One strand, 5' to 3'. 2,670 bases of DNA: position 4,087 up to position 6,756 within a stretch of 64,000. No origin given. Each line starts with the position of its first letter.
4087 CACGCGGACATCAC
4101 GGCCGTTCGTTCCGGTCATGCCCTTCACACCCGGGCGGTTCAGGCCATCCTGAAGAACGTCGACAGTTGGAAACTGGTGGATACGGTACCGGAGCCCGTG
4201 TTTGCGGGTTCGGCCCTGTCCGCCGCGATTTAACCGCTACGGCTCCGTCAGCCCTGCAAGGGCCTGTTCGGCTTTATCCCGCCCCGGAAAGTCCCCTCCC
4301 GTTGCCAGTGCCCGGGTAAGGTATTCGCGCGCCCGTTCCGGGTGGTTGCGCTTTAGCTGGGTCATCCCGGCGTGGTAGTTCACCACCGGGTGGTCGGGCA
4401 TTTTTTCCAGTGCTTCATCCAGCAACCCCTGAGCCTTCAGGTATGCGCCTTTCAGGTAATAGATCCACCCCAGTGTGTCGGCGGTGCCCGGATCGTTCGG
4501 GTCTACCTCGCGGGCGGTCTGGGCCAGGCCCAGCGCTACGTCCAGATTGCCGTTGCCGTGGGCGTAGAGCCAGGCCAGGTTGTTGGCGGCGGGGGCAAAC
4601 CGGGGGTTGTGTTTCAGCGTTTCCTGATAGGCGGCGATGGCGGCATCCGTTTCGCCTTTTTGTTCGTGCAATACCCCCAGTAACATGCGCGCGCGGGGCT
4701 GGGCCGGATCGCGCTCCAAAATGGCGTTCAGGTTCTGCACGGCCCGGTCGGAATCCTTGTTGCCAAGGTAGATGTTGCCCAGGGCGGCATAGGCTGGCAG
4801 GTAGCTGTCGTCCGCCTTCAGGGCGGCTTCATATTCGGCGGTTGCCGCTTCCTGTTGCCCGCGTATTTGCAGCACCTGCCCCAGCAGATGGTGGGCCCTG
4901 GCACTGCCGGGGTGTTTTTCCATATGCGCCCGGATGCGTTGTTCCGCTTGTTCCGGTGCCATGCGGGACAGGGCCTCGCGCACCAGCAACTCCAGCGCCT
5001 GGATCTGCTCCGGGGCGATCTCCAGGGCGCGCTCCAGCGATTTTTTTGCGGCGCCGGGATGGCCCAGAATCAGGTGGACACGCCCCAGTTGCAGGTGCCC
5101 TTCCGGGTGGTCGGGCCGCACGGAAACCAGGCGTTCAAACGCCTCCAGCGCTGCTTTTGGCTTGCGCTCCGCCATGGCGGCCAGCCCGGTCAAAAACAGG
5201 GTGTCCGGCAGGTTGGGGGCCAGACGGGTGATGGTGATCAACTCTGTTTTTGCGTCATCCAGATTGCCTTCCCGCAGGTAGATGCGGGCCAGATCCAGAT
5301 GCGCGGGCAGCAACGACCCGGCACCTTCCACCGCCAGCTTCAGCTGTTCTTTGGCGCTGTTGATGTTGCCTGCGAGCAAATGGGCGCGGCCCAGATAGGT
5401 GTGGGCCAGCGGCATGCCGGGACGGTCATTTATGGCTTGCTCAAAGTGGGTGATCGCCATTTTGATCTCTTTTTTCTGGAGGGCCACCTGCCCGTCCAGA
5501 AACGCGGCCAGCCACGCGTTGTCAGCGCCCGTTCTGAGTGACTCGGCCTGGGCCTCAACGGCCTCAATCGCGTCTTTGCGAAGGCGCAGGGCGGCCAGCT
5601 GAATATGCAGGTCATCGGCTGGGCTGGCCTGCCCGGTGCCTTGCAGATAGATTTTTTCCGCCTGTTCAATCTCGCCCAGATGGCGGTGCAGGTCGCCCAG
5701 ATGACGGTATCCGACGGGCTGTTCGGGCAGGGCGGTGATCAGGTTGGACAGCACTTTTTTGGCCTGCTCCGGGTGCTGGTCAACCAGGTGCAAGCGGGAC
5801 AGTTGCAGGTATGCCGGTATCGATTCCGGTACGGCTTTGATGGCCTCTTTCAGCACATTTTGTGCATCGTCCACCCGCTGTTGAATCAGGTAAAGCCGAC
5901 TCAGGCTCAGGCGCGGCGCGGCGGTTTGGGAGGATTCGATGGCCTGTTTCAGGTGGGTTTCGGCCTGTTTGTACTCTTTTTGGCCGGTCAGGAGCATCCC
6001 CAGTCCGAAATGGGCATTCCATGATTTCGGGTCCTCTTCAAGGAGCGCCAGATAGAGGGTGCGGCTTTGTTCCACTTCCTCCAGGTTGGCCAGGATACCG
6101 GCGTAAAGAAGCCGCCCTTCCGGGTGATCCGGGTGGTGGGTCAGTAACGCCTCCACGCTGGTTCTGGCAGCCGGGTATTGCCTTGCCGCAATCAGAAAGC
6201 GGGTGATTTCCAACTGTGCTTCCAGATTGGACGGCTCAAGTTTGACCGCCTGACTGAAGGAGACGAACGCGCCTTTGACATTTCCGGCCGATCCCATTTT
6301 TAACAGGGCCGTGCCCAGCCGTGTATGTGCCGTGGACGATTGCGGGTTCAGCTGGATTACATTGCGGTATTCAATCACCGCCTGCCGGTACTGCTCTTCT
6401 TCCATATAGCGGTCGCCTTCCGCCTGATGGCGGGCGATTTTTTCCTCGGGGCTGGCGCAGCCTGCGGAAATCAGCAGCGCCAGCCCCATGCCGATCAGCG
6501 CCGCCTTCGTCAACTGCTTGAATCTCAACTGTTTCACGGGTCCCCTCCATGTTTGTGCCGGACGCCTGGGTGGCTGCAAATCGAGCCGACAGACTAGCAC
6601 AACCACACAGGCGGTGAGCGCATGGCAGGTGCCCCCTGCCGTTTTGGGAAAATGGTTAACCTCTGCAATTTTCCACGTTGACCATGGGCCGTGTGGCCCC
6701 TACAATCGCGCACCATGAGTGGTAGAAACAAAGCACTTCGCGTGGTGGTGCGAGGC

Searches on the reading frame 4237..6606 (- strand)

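Call 45: search_protein_families(library=pfam, proteins=[window:4237-6606:-], max_evalue=0.0001)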
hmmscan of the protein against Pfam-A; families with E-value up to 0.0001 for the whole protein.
window:4237-6606:- (789 aa): 24 families
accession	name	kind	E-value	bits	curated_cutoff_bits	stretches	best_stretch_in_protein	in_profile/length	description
PF14559.12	TPR_19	-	1.7e-66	220.9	25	7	107-169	4-66/68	Tetratricopeptide repeat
PF07719.23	TPR_2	-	2.4e-59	193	27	0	501-533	1-33/34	Tetratricopeptide repeat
PF13432.12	TPR_16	-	5.7e-51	170.9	32.7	4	608-662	2-56/65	Tetratricopeptide repeat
PF13428.12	TPR_14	-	5.6e-45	147.6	23.5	0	501-543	1-43/44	Tetratricopeptide repeat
PF13431.12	TPR_17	-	1.1e-44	147.4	24.4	0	184-216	1-33/34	Tetratricopeptide repeat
PF13181.12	TPR_8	-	4.5e-42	139.1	25.7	0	504-533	4-33/34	Tetratricopeptide repeat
PF00515.34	TPR_1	-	4.6e-38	128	27.8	1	638-670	2-34/34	Tetratricopeptide repeat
PF13414.12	TPR_11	-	9e-36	121.7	26.8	1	64-105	1-42/42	TPR repeat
PF13424.12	TPR_12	-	1.8e-27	95.8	30.1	0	555-599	31-75/77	Tetratricopeptide repeat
PF13371.12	TPR_9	-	5.3e-27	94.1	35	2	476-539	4-67/73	Tetratricopeptide repeat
PF23914.1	TPR_CcmH_CycH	-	1.7e-24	86.9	42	1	558-667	39-151/158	Cytochrome c-type biogenesis protein H TPR domain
PF13174.12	TPR_6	-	2e-23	81.8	26.3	0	639-668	2-31/33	Tetratricopeptide repeat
PF12895.13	ANAPC3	-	7.5e-23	81.1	27.2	0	685-764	2-80/82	Anaphase-promoting complex, cyclosome, subunit 3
PF24575.1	TPR_Slam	-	2e-19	70.4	35.2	0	56-102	46-92/104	Surface lipoprotein assembly modifier, N-terminal TPR repeats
PF25062.1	ARM_TT21_N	-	4.7e-19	69.5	40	0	551-676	82-207/222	Tetratricopeptide repeat protein 21 N-terminal ARM repeat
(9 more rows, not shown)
